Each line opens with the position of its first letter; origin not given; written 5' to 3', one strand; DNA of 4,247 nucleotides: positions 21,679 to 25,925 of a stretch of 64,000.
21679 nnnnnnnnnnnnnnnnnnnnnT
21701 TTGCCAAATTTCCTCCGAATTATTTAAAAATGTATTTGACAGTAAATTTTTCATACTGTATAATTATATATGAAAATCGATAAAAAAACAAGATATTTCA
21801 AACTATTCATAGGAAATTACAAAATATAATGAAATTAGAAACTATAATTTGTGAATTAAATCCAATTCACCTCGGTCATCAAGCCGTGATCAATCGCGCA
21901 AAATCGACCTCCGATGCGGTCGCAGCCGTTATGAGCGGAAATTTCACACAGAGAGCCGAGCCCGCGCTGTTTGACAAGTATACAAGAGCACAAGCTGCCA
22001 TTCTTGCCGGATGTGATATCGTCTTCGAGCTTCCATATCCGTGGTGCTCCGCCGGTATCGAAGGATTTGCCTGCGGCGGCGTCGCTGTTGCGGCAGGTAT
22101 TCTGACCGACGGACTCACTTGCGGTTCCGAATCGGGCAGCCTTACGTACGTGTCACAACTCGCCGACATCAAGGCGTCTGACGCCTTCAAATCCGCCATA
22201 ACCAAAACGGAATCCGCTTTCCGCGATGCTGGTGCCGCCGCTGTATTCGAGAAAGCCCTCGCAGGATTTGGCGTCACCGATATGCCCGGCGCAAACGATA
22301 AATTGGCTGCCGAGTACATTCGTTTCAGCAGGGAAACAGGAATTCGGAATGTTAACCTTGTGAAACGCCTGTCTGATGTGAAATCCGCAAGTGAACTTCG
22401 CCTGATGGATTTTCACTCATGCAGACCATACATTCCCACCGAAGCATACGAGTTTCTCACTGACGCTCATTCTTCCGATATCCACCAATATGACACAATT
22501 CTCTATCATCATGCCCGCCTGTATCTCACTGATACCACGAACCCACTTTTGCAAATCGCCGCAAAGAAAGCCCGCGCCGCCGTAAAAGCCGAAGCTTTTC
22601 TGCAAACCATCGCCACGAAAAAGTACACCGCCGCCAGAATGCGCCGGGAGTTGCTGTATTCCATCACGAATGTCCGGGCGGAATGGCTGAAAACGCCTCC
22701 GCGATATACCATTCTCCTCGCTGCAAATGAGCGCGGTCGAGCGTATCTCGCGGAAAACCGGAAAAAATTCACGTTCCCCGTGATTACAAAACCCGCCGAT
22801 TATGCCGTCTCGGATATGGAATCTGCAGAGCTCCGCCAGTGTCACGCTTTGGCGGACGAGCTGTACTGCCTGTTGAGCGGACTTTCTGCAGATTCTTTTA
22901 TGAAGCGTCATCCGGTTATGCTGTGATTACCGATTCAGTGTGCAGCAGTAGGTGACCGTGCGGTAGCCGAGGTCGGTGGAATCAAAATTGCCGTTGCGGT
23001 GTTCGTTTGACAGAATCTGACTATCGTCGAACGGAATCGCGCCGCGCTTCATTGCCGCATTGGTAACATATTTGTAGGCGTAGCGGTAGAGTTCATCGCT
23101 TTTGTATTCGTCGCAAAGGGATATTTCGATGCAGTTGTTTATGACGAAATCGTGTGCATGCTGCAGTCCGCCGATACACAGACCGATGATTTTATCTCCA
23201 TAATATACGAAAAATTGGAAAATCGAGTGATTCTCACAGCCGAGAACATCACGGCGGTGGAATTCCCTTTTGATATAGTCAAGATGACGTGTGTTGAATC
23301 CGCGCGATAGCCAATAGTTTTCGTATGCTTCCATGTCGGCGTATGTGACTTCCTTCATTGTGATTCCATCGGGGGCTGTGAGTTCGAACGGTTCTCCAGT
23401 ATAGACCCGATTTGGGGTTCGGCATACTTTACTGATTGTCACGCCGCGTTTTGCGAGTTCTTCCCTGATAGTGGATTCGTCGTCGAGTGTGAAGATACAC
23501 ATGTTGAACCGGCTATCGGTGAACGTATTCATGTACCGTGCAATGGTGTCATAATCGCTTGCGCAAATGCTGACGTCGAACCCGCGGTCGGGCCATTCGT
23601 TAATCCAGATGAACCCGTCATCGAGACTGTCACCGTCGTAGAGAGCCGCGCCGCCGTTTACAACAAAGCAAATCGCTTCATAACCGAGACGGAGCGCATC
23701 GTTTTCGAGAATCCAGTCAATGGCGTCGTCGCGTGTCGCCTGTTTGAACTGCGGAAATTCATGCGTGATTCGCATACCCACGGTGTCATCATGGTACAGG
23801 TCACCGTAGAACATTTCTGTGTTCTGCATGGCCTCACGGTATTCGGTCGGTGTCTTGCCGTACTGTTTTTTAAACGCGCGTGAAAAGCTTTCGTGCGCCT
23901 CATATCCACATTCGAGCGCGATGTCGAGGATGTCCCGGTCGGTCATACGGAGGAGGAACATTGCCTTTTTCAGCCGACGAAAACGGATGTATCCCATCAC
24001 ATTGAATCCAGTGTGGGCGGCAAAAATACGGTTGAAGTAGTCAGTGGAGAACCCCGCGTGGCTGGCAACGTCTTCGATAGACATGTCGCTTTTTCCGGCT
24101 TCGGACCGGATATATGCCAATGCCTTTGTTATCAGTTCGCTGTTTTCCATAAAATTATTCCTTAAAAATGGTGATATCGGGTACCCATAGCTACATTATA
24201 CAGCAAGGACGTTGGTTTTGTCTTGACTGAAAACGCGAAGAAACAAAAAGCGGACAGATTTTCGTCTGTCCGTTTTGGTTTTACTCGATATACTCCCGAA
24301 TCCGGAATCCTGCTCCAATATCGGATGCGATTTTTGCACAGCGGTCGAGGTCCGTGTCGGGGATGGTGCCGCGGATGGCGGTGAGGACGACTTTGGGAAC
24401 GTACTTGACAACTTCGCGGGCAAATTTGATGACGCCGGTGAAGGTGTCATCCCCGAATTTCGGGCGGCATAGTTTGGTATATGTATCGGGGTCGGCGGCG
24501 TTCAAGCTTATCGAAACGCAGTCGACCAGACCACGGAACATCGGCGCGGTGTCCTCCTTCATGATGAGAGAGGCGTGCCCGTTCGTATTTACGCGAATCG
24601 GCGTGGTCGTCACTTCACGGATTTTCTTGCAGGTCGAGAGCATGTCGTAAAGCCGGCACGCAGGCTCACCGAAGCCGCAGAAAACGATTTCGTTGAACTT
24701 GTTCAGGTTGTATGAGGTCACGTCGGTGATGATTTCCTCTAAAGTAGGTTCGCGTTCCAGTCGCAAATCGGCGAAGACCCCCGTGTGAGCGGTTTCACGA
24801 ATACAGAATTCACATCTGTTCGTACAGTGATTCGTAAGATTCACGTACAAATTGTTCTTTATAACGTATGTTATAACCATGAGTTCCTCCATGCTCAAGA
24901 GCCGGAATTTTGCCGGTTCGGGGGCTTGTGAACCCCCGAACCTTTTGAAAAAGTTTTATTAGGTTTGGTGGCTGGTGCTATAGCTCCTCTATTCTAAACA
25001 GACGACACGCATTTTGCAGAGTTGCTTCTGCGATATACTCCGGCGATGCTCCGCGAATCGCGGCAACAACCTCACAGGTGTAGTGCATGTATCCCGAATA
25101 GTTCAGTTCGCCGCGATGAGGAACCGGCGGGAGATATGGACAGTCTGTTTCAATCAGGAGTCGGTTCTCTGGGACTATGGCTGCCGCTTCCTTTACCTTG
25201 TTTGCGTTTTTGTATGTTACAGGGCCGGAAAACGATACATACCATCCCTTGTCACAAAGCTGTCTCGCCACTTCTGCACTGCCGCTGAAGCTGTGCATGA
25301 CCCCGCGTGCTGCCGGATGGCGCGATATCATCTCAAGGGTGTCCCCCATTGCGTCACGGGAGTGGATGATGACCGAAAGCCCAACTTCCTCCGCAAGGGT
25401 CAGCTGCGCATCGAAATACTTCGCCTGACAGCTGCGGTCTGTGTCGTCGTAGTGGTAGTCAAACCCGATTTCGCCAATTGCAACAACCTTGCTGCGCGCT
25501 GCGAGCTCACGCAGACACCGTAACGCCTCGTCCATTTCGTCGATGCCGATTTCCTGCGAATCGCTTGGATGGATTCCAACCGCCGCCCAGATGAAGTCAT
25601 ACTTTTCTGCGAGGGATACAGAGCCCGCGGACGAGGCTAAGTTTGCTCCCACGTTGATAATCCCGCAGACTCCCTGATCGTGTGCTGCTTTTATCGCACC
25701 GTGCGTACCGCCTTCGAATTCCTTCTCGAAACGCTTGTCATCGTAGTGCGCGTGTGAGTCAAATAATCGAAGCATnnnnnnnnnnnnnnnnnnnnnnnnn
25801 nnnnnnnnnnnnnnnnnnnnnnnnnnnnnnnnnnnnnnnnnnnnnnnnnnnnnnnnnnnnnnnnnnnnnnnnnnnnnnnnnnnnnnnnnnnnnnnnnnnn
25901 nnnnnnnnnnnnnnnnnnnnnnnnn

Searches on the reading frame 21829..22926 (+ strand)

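Call 11: search_protein_families(library=pfam, proteins=[window:21829-22926:+])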
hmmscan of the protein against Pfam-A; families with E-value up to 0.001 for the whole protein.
window:21829-22926:+ (365 aa): 2 families
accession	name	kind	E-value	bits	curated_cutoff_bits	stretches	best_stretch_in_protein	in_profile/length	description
PF05636.17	HIGH_NTase1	-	3.8e-58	198.1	27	1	1-349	1-389/402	HIGH Nucleotidyl Transferase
PF01467.32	CTP_transf_like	-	0.0005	20.7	21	0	11-60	7-57/133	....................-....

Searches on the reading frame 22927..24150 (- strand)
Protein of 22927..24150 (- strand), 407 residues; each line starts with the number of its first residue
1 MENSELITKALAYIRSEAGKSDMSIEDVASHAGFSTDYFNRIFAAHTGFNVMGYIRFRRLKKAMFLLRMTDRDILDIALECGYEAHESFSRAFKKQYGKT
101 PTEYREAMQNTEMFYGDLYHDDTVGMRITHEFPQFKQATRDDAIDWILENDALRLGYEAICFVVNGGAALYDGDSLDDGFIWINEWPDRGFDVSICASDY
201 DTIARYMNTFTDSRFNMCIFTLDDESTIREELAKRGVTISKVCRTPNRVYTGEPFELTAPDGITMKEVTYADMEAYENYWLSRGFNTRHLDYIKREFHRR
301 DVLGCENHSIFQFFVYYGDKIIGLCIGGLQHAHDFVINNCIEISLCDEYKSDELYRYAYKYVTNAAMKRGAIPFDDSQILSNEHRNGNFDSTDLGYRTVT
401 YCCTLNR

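Call 12: search_protein_families(library=pfam, proteins=[window:22927-24150:-])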
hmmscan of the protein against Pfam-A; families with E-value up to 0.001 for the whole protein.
window:22927-24150:- (407 aa): 2 families
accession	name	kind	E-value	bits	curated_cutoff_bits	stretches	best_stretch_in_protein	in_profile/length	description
PF12833.13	HTH_18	-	9.4e-23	80.8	33.6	1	29-106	2-79/80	Helix-turn-helix domain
PF00165.29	HTH_AraC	-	1.4e-17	63.8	26.6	2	67-105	1-41/42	Bacterial regulatory helix-turn-helix proteins, AraC family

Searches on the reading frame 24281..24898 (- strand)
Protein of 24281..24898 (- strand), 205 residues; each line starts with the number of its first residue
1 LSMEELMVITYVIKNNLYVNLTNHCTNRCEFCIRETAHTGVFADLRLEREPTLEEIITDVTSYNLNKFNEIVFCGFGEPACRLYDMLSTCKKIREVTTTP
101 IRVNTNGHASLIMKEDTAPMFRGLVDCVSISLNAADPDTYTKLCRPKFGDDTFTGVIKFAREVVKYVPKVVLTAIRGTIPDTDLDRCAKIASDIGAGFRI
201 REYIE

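Call 12: search_protein_families(library=pfam, proteins=[window:24281-24898:-])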
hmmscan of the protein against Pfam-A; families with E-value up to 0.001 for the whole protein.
window:24281-24898:- (205 aa): 1 family
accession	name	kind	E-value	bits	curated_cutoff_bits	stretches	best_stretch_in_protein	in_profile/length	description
PF04055.27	Radical_SAM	-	1.1e-12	48.9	29.5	1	19-166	1-143/166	Radical SAM superfamily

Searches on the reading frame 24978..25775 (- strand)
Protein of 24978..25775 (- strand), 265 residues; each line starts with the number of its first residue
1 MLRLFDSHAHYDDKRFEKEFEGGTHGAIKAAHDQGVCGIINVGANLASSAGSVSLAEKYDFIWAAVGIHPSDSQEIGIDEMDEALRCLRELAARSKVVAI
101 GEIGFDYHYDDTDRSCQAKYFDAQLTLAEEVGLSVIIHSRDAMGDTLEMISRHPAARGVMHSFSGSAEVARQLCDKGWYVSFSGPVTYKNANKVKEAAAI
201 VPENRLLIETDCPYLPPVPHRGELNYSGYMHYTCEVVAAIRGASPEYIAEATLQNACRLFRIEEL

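Call 12: search_protein_families(library=pfam, proteins=[window:24978-25775:-])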
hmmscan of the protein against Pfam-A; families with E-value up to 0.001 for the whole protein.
window:24978-25775:- (265 aa): 2 families
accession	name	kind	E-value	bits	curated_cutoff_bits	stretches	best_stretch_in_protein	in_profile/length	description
PF01026.27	TatD_DNase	-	2e-78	263.7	27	1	5-261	1-253/253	TatD related DNase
PF04909.20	Amidohydro_2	-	0.00014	22.2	26.4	1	79-225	93-260/289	Amidohydrolase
